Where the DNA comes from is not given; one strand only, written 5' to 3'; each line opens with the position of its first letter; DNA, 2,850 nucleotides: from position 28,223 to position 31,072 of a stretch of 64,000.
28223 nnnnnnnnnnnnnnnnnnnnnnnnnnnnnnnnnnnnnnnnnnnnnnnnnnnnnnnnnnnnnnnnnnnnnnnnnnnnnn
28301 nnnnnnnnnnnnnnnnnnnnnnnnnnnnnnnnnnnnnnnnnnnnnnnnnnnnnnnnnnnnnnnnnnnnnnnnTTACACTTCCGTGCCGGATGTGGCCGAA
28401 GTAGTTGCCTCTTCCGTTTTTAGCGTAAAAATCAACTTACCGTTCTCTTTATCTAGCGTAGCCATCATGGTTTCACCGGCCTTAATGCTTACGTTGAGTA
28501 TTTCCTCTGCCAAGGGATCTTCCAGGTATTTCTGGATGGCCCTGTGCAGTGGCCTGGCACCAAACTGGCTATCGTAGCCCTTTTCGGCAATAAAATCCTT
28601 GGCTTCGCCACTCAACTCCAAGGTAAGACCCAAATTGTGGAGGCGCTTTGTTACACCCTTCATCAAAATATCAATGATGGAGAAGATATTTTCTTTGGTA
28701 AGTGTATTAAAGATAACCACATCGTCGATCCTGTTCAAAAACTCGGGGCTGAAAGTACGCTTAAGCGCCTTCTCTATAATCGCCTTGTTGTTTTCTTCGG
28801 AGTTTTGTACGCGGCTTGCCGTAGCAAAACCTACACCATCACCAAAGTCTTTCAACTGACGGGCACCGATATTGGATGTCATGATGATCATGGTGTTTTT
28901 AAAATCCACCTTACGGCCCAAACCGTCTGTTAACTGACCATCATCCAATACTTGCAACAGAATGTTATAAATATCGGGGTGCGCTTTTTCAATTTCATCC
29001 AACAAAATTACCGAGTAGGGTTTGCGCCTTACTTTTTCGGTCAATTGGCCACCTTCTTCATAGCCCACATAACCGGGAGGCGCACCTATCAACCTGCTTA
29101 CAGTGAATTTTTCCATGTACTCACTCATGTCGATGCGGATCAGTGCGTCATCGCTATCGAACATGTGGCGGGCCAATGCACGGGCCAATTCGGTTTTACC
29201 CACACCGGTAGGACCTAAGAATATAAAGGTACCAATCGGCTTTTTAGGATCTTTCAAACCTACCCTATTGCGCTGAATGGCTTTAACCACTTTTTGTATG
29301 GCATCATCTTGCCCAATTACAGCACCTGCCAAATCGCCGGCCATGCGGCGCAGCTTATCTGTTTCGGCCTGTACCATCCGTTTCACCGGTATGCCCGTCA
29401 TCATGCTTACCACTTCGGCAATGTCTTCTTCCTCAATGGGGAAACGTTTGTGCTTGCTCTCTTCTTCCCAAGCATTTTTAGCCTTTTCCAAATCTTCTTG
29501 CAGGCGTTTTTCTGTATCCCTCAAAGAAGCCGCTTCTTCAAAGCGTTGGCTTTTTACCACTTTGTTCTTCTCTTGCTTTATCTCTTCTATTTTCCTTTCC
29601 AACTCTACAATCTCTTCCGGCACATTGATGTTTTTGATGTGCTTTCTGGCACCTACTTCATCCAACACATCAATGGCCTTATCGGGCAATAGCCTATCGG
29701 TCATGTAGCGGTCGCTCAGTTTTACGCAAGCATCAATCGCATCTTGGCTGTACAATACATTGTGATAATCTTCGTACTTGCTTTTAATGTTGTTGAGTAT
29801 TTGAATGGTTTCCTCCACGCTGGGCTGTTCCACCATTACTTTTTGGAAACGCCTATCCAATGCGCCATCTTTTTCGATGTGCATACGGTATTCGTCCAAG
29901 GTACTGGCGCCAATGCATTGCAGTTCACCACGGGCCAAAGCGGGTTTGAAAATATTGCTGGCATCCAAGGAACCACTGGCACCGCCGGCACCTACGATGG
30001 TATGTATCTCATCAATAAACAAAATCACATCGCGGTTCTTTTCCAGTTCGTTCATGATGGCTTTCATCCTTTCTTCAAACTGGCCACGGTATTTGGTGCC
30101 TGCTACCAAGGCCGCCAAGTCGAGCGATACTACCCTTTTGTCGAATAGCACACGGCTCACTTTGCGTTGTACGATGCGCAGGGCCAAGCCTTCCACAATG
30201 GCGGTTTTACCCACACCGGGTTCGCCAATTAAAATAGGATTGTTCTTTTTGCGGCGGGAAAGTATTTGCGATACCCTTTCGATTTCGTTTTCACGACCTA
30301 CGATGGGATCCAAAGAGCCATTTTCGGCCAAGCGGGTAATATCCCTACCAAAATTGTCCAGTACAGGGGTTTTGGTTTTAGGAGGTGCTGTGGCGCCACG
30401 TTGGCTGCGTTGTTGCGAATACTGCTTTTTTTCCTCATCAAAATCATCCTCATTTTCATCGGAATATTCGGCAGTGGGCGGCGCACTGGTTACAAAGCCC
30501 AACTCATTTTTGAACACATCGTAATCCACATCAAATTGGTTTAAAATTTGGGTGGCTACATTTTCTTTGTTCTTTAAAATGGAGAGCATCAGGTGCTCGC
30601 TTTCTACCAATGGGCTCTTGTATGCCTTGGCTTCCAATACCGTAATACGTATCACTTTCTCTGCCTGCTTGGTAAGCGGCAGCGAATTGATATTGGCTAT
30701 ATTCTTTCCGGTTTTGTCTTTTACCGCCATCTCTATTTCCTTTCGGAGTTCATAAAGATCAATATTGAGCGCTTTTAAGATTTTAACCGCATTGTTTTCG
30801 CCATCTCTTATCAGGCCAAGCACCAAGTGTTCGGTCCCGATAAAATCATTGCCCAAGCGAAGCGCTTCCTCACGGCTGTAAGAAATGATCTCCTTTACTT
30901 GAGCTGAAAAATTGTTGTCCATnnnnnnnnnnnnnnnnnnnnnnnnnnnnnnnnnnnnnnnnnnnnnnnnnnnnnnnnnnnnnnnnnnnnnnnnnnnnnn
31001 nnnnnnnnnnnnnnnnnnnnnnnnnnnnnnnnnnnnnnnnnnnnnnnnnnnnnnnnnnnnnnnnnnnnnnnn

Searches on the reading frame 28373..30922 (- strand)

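Call 17: search_protein_families(library=pfam, proteins=[window:28373-30922:-], max_evalue=0.01)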
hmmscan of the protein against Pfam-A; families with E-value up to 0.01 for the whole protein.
window:28373-30922:- (849 aa): 38 families (the best 25 are shown)
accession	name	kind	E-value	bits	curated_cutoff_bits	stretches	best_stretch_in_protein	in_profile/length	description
PF07724.20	AAA_2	-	4.7e-72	241.9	27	1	561-734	1-165/166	AAA domain (Cdc48 subfamily)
PF17871.7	AAA_lid_9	-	1.2e-32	112.4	22.8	1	368-469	1-102/104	AAA lid domain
PF10431.15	ClpB_D2-small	-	1.4e-25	89.5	21.9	1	741-819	1-79/81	C-terminal, D2-small domain, of ClpB protein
PF00004.35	AAA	-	2e-24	86.9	21.2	2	230-319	2-82/131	ATPase family associated with various cellular activities (AAA)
PF02861.25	Clp_N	-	5.2e-24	84.6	20.7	2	17-64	2-49/53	Clp amino terminal domain, pathogenicity island component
PF07728.20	AAA_5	-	1.9e-20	73.7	22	2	566-691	2-129/139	AAA domain (dynein-related subfamily)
PF00158.32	Sigma54_activat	-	4.2e-13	49.8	20.2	1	536-683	2-141/168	Sigma-54 interaction domain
PF13191.12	AAA_16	-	1.7e-12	48.6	32.6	1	207-263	2-60/167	AAA ATPase domain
PF13401.12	AAA_22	-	3.8e-11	43.8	27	2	225-309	4-96/130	AAA domain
PF20720.3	nSTAND3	-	1.1e-09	38.6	27.2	2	216-255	9-46/155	Novel STAND NTPase 3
PF01695.23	IstB_IS21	-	1.5e-07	31.6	24.1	1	224-291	90-153/238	IstB-like ATP binding protein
PF02151.25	UVR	-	4.4e-07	29.9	21.5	1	442-476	1-35/36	UvrB/uvrC motif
PF13238.12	AAA_18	-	4.5e-07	30.8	29.4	0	569-592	4-30/128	AAA domain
PF13173.12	AAA_14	-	1.6e-06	28.5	27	0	567-662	6-88/129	AAA domain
PF07726.17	AAA_3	-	2.9e-06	27.6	27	0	230-292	3-64/131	ATPase family associated with various cellular activities (AAA)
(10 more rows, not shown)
